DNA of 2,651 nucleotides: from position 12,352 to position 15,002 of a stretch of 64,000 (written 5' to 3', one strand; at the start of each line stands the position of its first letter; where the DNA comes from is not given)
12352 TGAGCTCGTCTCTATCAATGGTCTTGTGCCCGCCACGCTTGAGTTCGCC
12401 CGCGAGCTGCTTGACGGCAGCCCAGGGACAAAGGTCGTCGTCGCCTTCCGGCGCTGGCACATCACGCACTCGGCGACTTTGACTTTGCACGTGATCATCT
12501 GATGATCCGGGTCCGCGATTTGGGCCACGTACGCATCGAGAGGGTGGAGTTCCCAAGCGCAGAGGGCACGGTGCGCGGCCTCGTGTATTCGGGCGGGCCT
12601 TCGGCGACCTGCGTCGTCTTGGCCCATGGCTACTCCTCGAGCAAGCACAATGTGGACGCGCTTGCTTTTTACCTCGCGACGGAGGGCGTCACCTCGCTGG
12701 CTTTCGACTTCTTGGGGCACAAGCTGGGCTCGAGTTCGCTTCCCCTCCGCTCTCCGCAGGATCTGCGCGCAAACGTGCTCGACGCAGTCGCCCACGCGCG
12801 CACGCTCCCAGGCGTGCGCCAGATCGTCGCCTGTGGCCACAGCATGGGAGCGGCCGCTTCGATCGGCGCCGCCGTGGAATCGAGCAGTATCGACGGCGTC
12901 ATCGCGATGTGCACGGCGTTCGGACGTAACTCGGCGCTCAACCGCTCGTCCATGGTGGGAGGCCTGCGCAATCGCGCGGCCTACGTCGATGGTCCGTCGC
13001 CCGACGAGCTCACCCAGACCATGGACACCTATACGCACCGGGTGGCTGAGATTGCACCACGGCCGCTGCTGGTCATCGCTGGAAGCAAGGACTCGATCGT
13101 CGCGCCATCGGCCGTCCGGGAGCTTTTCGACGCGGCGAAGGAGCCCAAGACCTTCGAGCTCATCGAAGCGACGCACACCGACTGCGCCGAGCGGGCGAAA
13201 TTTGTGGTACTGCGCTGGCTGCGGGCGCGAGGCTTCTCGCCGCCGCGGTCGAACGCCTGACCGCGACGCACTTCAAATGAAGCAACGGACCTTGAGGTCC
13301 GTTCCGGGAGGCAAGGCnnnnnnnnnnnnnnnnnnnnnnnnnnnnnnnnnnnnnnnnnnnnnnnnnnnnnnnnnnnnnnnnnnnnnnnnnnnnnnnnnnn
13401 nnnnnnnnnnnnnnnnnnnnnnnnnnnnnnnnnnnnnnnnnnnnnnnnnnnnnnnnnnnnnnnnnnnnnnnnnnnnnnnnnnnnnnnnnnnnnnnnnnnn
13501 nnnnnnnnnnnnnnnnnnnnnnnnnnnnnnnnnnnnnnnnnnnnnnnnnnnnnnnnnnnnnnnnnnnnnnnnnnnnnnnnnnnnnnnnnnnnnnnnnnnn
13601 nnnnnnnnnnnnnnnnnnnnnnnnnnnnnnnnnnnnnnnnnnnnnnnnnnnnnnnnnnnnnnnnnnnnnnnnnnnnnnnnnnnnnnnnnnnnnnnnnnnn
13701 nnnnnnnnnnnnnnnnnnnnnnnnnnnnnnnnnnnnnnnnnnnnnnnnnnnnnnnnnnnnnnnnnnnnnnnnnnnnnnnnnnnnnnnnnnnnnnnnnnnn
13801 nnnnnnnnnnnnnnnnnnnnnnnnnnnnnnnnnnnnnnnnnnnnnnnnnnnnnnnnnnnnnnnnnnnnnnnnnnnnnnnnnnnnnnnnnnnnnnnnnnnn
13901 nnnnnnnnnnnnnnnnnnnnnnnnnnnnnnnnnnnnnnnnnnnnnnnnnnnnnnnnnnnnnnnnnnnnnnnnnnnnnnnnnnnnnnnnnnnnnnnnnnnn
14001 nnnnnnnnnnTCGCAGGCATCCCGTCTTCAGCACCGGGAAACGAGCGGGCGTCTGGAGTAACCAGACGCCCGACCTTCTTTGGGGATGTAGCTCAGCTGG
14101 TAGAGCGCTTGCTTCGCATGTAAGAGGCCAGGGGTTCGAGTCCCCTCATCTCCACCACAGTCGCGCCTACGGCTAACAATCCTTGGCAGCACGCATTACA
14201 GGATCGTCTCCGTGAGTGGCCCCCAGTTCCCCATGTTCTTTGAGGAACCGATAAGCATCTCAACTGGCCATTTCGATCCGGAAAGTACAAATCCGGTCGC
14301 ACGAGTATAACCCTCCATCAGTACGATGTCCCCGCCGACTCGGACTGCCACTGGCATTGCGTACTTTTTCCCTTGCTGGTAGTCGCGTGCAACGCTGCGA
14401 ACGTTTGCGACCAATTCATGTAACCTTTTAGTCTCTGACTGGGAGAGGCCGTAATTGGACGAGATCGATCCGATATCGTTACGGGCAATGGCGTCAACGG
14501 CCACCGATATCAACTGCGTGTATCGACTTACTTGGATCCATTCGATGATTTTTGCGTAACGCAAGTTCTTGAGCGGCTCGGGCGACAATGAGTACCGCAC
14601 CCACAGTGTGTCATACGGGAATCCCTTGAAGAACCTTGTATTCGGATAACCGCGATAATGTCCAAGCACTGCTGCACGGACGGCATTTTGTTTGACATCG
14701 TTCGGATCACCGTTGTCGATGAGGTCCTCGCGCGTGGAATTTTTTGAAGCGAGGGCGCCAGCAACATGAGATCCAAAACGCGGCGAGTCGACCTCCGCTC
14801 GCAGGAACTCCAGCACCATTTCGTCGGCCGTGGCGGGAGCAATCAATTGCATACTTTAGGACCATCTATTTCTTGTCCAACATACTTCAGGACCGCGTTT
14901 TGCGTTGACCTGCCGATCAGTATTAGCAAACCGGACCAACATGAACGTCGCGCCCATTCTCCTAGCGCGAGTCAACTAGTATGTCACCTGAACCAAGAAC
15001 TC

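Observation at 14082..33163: tRNA-Ala-anchored, integron-like cassette array with no recombinase in sight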

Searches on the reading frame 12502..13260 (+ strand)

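Call 9: search_protein_families(library=pfam, proteins=[window:12502-13260:+], max_evalue=0.01)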
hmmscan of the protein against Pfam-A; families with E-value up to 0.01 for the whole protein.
window:12502-13260:+ (252 aa): 5 families
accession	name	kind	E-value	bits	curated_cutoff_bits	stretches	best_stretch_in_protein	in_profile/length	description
PF12146.15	Hydrolase_4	-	1.8e-18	67.2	27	2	35-145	4-116/239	Serine aminopeptidase, S33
PF12697.13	Abhydrolase_6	-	2.7e-12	48.3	26.3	1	38-171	1-117/217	Alpha/beta hydrolase family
PF00561.26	Abhydrolase_1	-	1.7e-09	38.1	25.8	1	38-140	3-103/245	alpha/beta hydrolase fold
PF20408.4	Abhydrolase_11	-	0.00012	22.3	27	1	36-136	3-105/193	Alpha/beta hydrolase domain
PF12695.13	Abhydrolase_5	-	0.0014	18.8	27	1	82-137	32-88/164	Alpha/beta hydrolase family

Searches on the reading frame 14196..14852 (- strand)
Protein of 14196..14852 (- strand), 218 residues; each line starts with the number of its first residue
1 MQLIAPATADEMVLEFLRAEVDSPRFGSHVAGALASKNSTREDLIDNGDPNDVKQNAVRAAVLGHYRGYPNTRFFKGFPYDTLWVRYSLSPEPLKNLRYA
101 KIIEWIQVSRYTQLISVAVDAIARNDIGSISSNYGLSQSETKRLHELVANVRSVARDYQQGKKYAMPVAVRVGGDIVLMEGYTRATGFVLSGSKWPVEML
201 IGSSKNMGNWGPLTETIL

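Call 8: search_protein_families(library=pfam, proteins=[window:14196-14852:-], max_evalue=0.01)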
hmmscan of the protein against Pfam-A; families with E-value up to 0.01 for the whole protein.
window:14196-14852:- (218 aa): 0 families

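Call 13: find_encoding_contigs(protein=window:14196-14852:-, flank=10000, max_places=10)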
Protein window:14196-14852:- (218 aa): 1 contig read that carries it; 1 place shown.
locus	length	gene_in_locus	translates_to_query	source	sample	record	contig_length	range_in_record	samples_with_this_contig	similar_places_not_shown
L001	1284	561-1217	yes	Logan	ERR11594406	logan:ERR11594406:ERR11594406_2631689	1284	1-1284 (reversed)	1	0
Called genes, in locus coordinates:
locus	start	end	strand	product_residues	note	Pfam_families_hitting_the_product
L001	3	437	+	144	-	?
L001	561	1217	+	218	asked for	-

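Call 96: search_protein_families(library=padloc, proteins=[window:14196-14852:-], max_evalue=0.001)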
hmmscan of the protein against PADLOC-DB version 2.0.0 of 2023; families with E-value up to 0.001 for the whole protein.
window:14196-14852:- (218 aa): 0 families

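Call 97: search_protein_families(library=phrogs, proteins=[window:14196-14852:-], max_evalue=0.001)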
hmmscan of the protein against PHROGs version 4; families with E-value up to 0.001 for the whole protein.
window:14196-14852:- (218 aa): 0 families

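Call 99: search_solved_structures(query=window:14196-14852:-, max_evalue=1)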
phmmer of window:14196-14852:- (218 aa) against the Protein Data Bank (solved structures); distinct sequences matched with E-value up to 1: 1.
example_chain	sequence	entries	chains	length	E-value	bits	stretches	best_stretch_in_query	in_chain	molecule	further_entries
6n4v_Af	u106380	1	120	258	0.49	13.1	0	109-168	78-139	Coat protein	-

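Call 103: predict_structure(protein=window:14196-14852:-)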
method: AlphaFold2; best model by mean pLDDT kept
length: 218 residues; sequences in the alignment: 1
mean_pLDDT: 39.3   pTM: 0.35
mean pLDDT of the five models: 39.3, 36.1, 35.8, 33.6, 31.5
residues with pLDDT >= 90: 0; 70-90: 12; 50-70: 33; < 50: 173
segments of 3 or more residues with pLDDT < 50: 1-114, 161-218
pLDDT, mean of each block of 10 residues (from residue 1): 29 44 42 42 45 40 30 25 25 26 24 48 67 71 66 57 41 37 27 27 25 22
secondary structure, 60 per line:
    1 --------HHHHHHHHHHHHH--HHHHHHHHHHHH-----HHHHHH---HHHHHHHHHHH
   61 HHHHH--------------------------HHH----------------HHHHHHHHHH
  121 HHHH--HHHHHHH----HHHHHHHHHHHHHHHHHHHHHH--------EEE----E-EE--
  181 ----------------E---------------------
elements in order: H9-21 H24-35 H41-46 H50-65 H111-124 H127-133 H138-159 E168-170
